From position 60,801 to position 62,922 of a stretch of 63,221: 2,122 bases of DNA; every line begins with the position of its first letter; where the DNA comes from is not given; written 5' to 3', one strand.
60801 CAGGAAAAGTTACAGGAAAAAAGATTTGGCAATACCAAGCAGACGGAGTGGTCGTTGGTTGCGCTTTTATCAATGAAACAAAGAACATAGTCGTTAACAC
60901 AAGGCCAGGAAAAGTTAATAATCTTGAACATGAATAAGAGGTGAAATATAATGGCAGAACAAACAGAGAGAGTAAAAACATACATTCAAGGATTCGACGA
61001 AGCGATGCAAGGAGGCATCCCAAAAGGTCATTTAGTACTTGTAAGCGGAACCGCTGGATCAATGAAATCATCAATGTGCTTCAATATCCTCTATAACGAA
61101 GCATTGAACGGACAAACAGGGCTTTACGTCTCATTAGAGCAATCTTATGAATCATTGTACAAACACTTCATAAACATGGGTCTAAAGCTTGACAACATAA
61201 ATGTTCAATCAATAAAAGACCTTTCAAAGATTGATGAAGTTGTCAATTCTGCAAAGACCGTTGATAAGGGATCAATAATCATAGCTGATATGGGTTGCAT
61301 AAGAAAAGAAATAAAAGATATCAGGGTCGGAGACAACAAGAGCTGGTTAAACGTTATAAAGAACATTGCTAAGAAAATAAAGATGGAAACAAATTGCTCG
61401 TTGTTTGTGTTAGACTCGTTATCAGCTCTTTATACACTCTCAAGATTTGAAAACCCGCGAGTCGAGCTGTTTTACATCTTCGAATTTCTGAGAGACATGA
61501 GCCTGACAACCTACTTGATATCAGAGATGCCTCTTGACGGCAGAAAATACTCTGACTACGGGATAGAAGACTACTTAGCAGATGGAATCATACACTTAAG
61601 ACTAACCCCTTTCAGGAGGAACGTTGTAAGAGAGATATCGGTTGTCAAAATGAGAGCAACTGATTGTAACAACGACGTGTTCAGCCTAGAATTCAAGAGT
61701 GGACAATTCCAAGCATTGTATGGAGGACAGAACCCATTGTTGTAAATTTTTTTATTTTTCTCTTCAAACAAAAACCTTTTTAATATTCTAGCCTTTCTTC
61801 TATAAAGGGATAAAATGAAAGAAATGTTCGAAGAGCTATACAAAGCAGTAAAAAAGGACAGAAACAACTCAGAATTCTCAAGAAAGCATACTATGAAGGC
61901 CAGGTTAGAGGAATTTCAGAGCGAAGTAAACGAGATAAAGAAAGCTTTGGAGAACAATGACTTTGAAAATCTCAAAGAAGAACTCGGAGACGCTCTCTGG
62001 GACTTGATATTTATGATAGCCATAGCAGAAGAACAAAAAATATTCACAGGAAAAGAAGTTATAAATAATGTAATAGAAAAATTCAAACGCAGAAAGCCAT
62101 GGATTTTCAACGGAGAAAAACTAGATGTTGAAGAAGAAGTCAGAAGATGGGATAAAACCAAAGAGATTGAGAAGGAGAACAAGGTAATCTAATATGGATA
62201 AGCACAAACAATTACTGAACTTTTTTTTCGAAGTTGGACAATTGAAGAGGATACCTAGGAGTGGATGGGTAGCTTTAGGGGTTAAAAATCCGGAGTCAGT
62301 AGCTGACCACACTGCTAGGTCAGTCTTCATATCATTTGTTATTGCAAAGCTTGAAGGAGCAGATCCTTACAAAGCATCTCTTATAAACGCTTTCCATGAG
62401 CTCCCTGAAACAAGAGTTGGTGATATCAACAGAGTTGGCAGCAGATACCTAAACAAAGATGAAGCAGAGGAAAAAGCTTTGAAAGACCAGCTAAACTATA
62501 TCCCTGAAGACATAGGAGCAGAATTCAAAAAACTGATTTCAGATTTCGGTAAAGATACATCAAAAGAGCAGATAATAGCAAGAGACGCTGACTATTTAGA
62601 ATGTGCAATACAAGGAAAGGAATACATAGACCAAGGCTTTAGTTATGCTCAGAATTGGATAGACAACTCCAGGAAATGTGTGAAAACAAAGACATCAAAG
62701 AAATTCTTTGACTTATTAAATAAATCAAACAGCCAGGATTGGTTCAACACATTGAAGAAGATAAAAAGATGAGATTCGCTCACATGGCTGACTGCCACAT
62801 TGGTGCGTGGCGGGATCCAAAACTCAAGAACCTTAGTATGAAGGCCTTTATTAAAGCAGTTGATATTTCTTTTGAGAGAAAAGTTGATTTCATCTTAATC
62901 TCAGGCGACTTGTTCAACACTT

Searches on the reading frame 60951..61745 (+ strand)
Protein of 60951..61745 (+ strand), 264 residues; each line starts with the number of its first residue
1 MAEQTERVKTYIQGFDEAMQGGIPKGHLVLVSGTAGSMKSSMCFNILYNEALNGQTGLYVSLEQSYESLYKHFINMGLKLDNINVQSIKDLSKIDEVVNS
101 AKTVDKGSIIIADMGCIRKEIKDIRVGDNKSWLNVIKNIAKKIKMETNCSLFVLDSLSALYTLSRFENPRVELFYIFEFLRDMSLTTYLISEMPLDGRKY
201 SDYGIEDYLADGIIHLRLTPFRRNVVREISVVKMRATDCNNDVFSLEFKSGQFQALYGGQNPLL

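Call 10: search_protein_families(library=pfam, proteins=[window:60951-61745:+], max_evalue=0.001)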
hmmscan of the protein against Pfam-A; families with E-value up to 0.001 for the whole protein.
window:60951-61745:+ (264 aa): 2 families
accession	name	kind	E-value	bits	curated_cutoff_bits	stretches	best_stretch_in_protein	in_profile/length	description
PF06745.19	ATPase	-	3.7e-41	141.4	26.6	1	8-247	1-218/231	KaiC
PF03796.21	DnaB_C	-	4.2e-08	33.3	27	1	8-161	2-142/255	DnaB-like helicase C terminal domain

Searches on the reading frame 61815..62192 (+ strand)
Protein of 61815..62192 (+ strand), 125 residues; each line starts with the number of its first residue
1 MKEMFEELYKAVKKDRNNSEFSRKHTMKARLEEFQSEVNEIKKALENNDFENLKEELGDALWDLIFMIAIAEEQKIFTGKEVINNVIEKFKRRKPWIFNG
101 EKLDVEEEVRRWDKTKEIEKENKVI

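Call 10: search_protein_families(library=pfam, proteins=[window:61815-62192:+], max_evalue=0.001)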
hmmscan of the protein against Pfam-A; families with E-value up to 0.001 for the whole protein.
window:61815-62192:+ (125 aa): 1 family
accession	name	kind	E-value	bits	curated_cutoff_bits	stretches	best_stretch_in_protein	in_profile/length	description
PF03819.22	MazG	-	5.4e-18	65.5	22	1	29-98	5-74/74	MazG nucleotide pyrophosphohydrolase domain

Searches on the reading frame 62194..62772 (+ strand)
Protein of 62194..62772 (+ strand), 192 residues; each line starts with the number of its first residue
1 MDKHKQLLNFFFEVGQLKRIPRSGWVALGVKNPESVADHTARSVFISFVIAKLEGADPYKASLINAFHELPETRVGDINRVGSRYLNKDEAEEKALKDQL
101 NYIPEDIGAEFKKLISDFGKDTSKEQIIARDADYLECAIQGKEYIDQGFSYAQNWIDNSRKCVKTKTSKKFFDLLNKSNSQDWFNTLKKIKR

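Call 10: search_protein_families(library=pfam, proteins=[window:62194-62772:+], max_evalue=0.001)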
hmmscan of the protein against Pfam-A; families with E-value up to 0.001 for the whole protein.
window:62194-62772:+ (192 aa): 2 families
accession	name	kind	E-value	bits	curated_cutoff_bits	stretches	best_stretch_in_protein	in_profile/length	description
PF13023.12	HD_3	-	5.3e-22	78.9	22.5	1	14-170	1-160/165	HD domain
PF12917.13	YfbR-like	-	2.2e-07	31.2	25.9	1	9-148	1-148/182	5'-deoxynucleotidase YfbR-like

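Call 70: find_encoding_contigs(protein=window:62194-62772:+, flank=10000, max_places=3)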
Protein window:62194-62772:+ (192 aa): 9 contigs read that carry it; 3 places shown.
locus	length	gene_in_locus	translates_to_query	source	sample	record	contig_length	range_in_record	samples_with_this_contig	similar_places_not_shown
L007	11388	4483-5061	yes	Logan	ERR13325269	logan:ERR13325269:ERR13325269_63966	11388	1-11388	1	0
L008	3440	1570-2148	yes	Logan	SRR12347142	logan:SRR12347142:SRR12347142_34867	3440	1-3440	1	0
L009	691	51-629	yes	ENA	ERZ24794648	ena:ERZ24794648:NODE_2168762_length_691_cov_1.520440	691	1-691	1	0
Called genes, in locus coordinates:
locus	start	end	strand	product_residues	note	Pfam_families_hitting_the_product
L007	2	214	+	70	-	?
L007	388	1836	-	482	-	-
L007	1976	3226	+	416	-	PF13360:PQQ_2 (faint), PF14783:BBS2_Mid (faint), PF15907:Itfg2 (faint), PF23381:Beta-prop_IFT122_1st (faint), PF13570:Beta-prop_ACSF4, PF13517:FG-GAP_3 (weak), PF25292:Beta-prop_CGLA, PF13570:Beta-prop_ACSF4 (weak), +3 more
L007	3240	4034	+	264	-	PF03796:DnaB_C, PF06745:ATPase, PF23442:DUF7125 (weak)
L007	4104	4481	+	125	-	PF03819:MazG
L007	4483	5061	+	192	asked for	PF12917:YfbR-like (weak), PF13023:HD_3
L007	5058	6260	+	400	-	PF00149:Metallophos, PF12850:Metallophos_2 (weak)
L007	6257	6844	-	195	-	-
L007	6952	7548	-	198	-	PF02676:TYW3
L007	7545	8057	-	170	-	-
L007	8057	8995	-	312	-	PF01544:CorA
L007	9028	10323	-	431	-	PF01336:tRNA_anti-codon, PF00152:tRNA-synt_2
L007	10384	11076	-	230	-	-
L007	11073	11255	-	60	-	PF00196:GerE, PF04545:Sigma70_r4, PF01381:HTH_3 (weak)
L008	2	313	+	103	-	?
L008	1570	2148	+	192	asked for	PF12917:YfbR-like (weak), PF13023:HD_3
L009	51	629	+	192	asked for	PF12917:YfbR-like (weak), PF13023:HD_3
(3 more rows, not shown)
